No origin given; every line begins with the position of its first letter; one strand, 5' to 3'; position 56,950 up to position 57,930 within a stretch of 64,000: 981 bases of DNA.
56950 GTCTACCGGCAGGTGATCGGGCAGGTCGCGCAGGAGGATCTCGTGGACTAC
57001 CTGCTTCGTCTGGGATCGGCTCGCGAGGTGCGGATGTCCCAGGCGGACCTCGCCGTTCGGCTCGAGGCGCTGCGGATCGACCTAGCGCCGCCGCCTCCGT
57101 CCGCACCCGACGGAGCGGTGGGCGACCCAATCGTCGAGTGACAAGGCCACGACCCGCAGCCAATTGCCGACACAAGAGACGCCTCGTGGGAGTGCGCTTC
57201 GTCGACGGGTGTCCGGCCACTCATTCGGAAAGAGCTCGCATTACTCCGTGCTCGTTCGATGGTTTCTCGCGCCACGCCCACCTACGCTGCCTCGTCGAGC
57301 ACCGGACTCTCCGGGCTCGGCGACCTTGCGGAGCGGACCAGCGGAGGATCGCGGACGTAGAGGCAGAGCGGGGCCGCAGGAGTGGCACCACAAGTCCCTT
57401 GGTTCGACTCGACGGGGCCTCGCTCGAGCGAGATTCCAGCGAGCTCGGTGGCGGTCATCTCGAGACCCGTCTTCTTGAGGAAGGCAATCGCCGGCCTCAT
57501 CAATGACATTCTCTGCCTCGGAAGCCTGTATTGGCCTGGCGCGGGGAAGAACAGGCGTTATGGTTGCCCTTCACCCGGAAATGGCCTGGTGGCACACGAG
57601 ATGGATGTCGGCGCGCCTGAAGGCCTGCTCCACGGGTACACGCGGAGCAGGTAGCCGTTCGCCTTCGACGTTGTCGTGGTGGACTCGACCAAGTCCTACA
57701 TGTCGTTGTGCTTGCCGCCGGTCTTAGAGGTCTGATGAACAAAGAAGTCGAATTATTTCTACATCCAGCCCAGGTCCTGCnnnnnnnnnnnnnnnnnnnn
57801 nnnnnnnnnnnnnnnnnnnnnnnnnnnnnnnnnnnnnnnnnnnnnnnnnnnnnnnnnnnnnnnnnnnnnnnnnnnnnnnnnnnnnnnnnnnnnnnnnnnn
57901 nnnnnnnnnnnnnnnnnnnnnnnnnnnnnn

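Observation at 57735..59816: Unusual GIY-YIG / CN-hydrolase-like / HARE-HTH-like domain combination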

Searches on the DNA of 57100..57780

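Call 110: search_rna_families(source=window, start=57100, end=57780, threshold=evalue, max_evalue=1)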
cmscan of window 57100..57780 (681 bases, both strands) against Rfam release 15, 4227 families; matches with E-value up to 1: 0.
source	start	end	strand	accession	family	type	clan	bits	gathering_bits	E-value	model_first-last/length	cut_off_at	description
